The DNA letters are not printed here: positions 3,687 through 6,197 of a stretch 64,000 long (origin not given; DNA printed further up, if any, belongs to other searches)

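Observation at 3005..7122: Four-gene module: MoxR/CbbQ-type AAA+ ATPase, 736-aa partner, coupled 122-aa protein, XRE/zinc-ribbon regulator; candidate uncharacterised system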

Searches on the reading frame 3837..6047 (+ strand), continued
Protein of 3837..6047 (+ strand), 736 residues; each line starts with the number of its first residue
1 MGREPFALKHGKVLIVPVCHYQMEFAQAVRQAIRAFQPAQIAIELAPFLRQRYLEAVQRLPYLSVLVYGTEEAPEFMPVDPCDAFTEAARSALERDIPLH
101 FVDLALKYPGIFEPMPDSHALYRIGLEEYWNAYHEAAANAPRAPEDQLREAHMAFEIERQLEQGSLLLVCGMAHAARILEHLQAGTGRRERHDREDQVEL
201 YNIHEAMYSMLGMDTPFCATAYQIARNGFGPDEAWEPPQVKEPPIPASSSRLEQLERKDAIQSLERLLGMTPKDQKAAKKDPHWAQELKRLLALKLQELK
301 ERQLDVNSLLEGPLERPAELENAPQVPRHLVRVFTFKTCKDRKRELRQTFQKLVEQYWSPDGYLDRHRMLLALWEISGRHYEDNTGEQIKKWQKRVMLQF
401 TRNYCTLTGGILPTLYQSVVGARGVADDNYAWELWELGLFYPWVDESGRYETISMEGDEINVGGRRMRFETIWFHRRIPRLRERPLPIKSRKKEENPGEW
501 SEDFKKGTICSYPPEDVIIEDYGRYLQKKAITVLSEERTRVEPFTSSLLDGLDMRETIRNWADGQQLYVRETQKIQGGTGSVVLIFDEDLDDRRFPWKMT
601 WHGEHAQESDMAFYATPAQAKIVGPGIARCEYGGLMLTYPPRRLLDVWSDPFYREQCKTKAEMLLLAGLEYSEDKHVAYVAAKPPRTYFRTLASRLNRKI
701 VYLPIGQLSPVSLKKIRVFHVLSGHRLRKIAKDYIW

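Call 22: predict_structure(alignment_id=A1)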
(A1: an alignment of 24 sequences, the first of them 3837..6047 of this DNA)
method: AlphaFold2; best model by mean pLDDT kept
length: 736 residues; sequences in the alignment: 24
mean_pLDDT: 68.3   pTM: 0.59
mean pLDDT of the five models: 68.3, 67.4, 65.7, 65.3, 65.0
residues with pLDDT >= 90: 205; 70-90: 192; 50-70: 115; < 50: 224
segments of 3 or more residues with pLDDT < 50: 241-257, 267-272, 278-333, 479-501, 503-520, 579-647, 710-724, 726-736
pLDDT, mean of each block of 10 residues (from residue 1): 80 93 91 95 95 96 91 85 95 96 82 79 91 87 90 96 95 94 95 83 81 84 92 82 42 46 48 47 45 44 35 38 37 67 94 91 88 94 80 79 74 84 73 91 88 81 77 58 32 41 44 40 64 66 54 68 66 50 44 36 30 32 25 29 41 68 67 64 78 77 66 34 44 33
secondary structure, 60 per line:
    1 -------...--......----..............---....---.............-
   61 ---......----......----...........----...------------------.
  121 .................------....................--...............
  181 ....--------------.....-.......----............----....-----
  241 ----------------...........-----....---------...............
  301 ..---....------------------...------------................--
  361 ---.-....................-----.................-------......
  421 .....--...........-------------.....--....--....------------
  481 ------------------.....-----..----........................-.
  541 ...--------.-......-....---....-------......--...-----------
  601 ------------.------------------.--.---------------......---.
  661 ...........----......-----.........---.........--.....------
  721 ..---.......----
elements in order (helices of 4 or more, strands of 3 or more residues): E8-10 E13-18 H23-36 E40-43 H47-59 E64-69 E74-79 H84-94 E99-101 H120-137 H144-163 E166-171 H172-184 E199-203 H205-211 H216-227 H232-235 H257-267 H273-276 H286-302 H306-309 H343-357 H366-385 H391-407 H415-425 H428-438 E452-456 E459-462 E465-468 H499-503 H515-538 E540-543 H554-559 H561-564 E568-571 E579-584 H651-656 H660-671 E676-681 H687-695 E699-704 H710-714 H726-732

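Call 26: find_homologous_proteins(query=A1, max_evalue=0.00001)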
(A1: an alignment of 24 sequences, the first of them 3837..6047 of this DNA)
Query A1 (24 sequences) (736 aa, profile of the alignment): 23 proteins with E <= 0.00001 among 8000 candidates.
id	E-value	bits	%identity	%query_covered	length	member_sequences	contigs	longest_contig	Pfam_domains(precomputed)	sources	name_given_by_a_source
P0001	0.0e+0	1158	95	100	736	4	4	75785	-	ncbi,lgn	-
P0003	0.0e+0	1142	72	100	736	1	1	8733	-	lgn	-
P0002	0.0e+0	1138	74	100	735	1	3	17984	-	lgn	-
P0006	0.0e+0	1126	53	99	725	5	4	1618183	PF18934.6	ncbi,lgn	-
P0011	0.0e+0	1123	51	100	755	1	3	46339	-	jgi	-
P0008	0.0e+0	1120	51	100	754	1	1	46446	-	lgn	-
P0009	0.0e+0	1118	51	100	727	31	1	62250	-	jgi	-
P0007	0.0e+0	1118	50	100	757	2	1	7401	-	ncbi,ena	-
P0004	0.0e+0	1104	68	100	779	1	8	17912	-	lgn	-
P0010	0.0e+0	1103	51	100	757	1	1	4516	-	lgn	-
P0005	0.0e+0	1090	60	100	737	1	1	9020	-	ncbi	ncbi:MAG: hypothetical protein AB1758_03560 [Candidatus Eremiobacterota bacterium]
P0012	0.0e+0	1048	50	99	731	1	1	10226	-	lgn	-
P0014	0.0e+0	1036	42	100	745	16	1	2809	PF18934.6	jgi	-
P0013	4.2e-292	989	45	100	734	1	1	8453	-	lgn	-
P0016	8.6e-284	962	40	99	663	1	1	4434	-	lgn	-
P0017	1.7e-279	947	39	99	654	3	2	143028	-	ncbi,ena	-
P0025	9.7e-259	879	49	48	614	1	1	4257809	-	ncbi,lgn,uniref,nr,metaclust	ncbi:hypothetical protein [Bryobacter aggregatus]|uniref:hypothetical protein n=1 Tax=Bryobacter agg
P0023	1.8e-249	848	46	48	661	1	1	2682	PF18934.6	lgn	-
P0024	4.6e-186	639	45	71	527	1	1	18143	PF18934.6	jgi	jgi:hypothetical protein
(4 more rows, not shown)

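Call 28: fold_search(model_id=the predicted structure, library=pdb)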
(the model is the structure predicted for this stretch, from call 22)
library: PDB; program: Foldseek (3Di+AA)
matches with E <= 10: 118; with E <= 0.001: 0
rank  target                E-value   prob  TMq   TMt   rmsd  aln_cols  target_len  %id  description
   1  7w5z_E                4.4e-01  0.38  0.13  0.23  15.0       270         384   10  Cryo-EM structure of Tetrahymena thermophila mitochondrial complex IV, composite dimer model (released 2022-04-06)
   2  7r3d_BBB              9.4e-01  0.10  0.08  0.14  14.3       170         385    8  CRYSTAL STRUCTURE OF E.coli ALCOHOL DEHYDROGENASE - FucO MUTANT N151G, L259V COMPLEXED WITH FE, NADH, AND GLYCEROL ( (released 2022-10-19)
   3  4wau_A                1.2e+00  0.04  0.05  0.19  14.8       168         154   10  Crystal structure of CENP-M solved by native-SAD phasing (released 2014-12-10)
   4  8b6h_DQ               1.3e+00  0.28  0.14  0.25  15.6       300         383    9  Cryo-EM structure of cytochrome c oxidase dimer (complex IV) from respiratory supercomplex of Tetrahymena thermophila (released 2023-03-29)
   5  9oa1_A                1.4e+00  0.05  0.08  0.12  14.9       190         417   12  Ecoli DnaB helicase and Phage Lambda loader P with ADP-Mg in a 6:5 stoichiometry ratio. (released 2025-07-16)
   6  7qni                  1.5e+00  0.08  0.08  0.15  14.0       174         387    9  CRYSTAL STRUCTURE OF E.coli ALCOHOL DEHYDROGENASE - FucO MUTANT L259V (released 2022-10-19)
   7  7qls_BBB              1.7e+00  0.07  0.08  0.14  13.9       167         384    6  CRYSTAL STRUCTURE OF E.coli ALCOHOL DEHYDROGENASE - FucO MUTANT N151G, L259V COMPLEXED WITH FE, NADH, AND DIMETHOXYP (released 2022-12-28)
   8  1rrm_B                1.8e+00  0.07  0.08  0.14  14.0       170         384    8  Crystal Structure of Lactaldehyde reductase (released 2004-08-17)
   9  2odn                  1.8e+00  0.04  0.09  0.17  13.4       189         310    8  MSRECA-dATP complex (released 2007-06-19)
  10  5br4_B                1.9e+00  0.07  0.08  0.14  13.8       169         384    6  E. coli lactaldehyde reductase (FucO) M185C mutant (released 2015-12-23)
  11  7qnj_AAA              2.1e+00  0.07  0.08  0.15  14.3       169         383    8  CRYSTAL STRUCTURE OF E.coli ALCOHOL DEHYDROGENASE - FucO MUTANT F254I COMPLEXED WITH FE, NAD+, AND GLYCEROL (released 2022-10-19)
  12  1rrm_A                2.1e+00  0.06  0.08  0.14  14.0       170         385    8  Crystal Structure of Lactaldehyde reductase (released 2004-08-17)
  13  7l0i                  2.1e+00  0.05  0.09  0.20  16.8       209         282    6  Ligand-free YopH G352T (released 2021-05-12)
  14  2d7u                  2.1e+00  0.04  0.08  0.15  13.0       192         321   17  Crystal structure of hypothetical adenylosuccinate synthetase, PH0438 from Pyrococcus horikoshii OT3 (released 2006-05-29)
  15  2qni                  2.3e+00  0.14  0.12  0.39  12.5       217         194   10  Crystal structure of uncharacterized protein Atu0299 (released 2007-08-07)
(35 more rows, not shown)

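Call 48: search_protein_representatives(alignment_id=A1)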
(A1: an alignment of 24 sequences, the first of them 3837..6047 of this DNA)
Query: 24 sequences, 721 profile positions. Proteins with E-value up to 0.001 (for the whole library): 1809; up to 1e-10: 1337; up to 1e-30: 525. The best 150 are listed.
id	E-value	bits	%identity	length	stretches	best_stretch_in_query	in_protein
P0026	0.0e+00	1060.9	-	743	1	1-721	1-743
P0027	2.6e-282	955.0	-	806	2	207-721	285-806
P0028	7.5e-277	936.9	-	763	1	1-721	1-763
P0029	8.0e-268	907.1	-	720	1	6-721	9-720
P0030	1.2e-261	886.7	-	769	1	11-721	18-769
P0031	1.0e-258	877.0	-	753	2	351-720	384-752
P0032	7.8e-257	870.8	-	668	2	347-721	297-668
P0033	2.9e-256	868.9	-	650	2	329-721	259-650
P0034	3.0e-254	862.3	-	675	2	351-721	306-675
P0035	6.3e-254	861.2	-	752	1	4-721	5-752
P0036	1.6e-250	849.9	-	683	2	350-720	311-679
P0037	7.9e-250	847.6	-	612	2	348-721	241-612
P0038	1.1e-249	847.2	-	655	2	339-721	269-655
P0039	3.0e-242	822.5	-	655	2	348-721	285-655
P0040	3.4e-240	815.8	-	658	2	349-721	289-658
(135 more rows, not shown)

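Call 52: search_protein_families(library=pfam, proteins=[P0006, P0014, P0023, P0024, P0017, P0025], max_evalue=1)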
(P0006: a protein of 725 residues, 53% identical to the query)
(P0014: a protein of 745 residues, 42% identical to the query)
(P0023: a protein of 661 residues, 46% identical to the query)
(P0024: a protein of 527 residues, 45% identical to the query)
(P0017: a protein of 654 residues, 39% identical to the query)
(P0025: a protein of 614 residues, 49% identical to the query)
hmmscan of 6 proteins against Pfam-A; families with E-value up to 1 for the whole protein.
P0006 (725 aa): 2 families
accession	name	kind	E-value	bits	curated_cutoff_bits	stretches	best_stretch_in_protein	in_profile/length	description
PF18934.5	DUF5682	-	1.2e-05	24.4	26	2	34-113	1-83/727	Family of unknown function (DUF5682)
PF08765.17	Mor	-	0.034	14.6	24.9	1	679-723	37-81/107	Mor transcription activator family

P0014 (745 aa): 3 families
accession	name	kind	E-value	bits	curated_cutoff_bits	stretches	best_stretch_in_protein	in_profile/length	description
PF18934.5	DUF5682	-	5.4e-08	32.1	26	2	29-105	1-80/727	Family of unknown function (DUF5682)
PF22333.2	Ago_PAZ_arc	-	0.12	13.2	27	1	168-226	19-76/96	Argonaute, PAZ domain, archaea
PF19259.5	Ty3_capsid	-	0.19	11.6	29.1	1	36-73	144-184/198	Ty3 transposon capsid-like protein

P0023 (661 aa): 1 family
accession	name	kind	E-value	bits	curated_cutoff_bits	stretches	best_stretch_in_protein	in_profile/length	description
PF18934.5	DUF5682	-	3.3e-07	29.5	26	2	147-197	164-214/727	Family of unknown function (DUF5682)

P0024 (527 aa): 1 family
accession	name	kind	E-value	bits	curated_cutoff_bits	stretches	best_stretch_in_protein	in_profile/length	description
PF18934.5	DUF5682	-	3.5e-06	26.1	26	2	36-115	1-83/727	Family of unknown function (DUF5682)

P0017 (654 aa): 2 families
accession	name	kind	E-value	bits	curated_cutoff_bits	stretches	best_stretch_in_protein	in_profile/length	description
PF19854.4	DUF6329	-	0.02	15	26.8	1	106-126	18-38/39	Family of unknown function (DUF6329)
PF18934.5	DUF5682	-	0.056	12.2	26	0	145-187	164-207/727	Family of unknown function (DUF5682)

P0025 (614 aa): 3 families
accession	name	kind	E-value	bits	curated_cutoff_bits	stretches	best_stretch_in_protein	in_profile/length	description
PF08774.17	VRR_NUC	-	0.018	15.5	23.8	1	229-287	51-105/116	VRR-NUC domain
PF16262.11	DUF4916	-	0.073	13.1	27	1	202-275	14-84/170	Domain of unknown function (DUF4916)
PF19716.4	DUF6211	-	0.17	12.7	25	1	371-408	5-43/92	Family of unknown function (DUF6211)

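Call 65: predict_structure(alignment_id=A6)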
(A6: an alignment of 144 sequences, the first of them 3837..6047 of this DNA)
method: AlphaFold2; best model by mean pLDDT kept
length: 736 residues; sequences in the alignment: 144
mean_pLDDT: 88.9   pTM: 0.77
mean pLDDT of the five models: 88.9, 88.3, 88.3, 87.9, 87.6
residues with pLDDT >= 90: 550; 70-90: 87; 50-70: 64; < 50: 35
segments of 3 or more residues with pLDDT < 50: 303-317, 327-332, 480-488
pLDDT, mean of each block of 10 residues (from residue 1): 86 97 96 98 98 98 96 93 98 98 95 93 96 95 96 98 98 98 98 91 91 89 95 89 64 69 72 61 60 66 48 48 50 72 96 96 95 98 88 94 93 94 92 96 95 91 86 59 45 83 91 96 97 94 94 94 93 94 96 95 96 95 94 98 97 97 98 98 97 98 94 94 96 89
secondary structure, 60 per line:
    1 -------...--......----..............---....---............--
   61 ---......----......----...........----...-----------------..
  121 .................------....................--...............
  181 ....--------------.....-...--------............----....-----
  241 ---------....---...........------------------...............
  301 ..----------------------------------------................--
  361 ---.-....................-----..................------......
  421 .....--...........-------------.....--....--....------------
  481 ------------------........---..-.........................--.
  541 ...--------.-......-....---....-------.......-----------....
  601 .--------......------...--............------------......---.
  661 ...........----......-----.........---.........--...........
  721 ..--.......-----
elements in order (helices of 4 or more, strands of 3 or more residues): E8-10 E13-18 H23-36 E40-43 H47-58 E64-69 E74-79 H84-94 E99-101 H119-137 H144-163 E166-171 H172-184 E199-203 H216-227 H232-235 H250-253 H257-267 H286-302 H343-357 H366-385 H391-408 H415-425 H428-438 E452-456 E459-462 E465-468 H499-506 H513-537 E540-543 H554-559 H561-564 E568-571 E579-585 E597-601 E610-615 E622-624 E627-638 H651-656 H660-671 E676-681 H687-695 E699-704 H710-717 E718-722 H725-731

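Call 81: find_encoding_contigs(protein=P0003, flank=8000, max_places=1)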
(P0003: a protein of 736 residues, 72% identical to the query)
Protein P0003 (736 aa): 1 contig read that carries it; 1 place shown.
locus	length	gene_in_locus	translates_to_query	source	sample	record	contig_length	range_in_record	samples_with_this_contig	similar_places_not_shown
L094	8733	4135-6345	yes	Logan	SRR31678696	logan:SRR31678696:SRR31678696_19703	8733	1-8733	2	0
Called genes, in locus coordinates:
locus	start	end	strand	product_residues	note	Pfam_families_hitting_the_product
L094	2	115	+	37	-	?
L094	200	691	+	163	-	-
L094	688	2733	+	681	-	-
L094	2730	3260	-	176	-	-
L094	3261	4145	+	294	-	PF13191:AAA_16 (faint), PF00004:AAA (weak), PF07726:AAA_3, PF07728:AAA_5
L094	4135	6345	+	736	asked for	-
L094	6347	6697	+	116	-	-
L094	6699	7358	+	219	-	PF13560:HTH_31, PF01381:HTH_3, PF12844:HTH_19 (weak)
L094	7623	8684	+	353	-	PF03692:CxxCxxCC (weak)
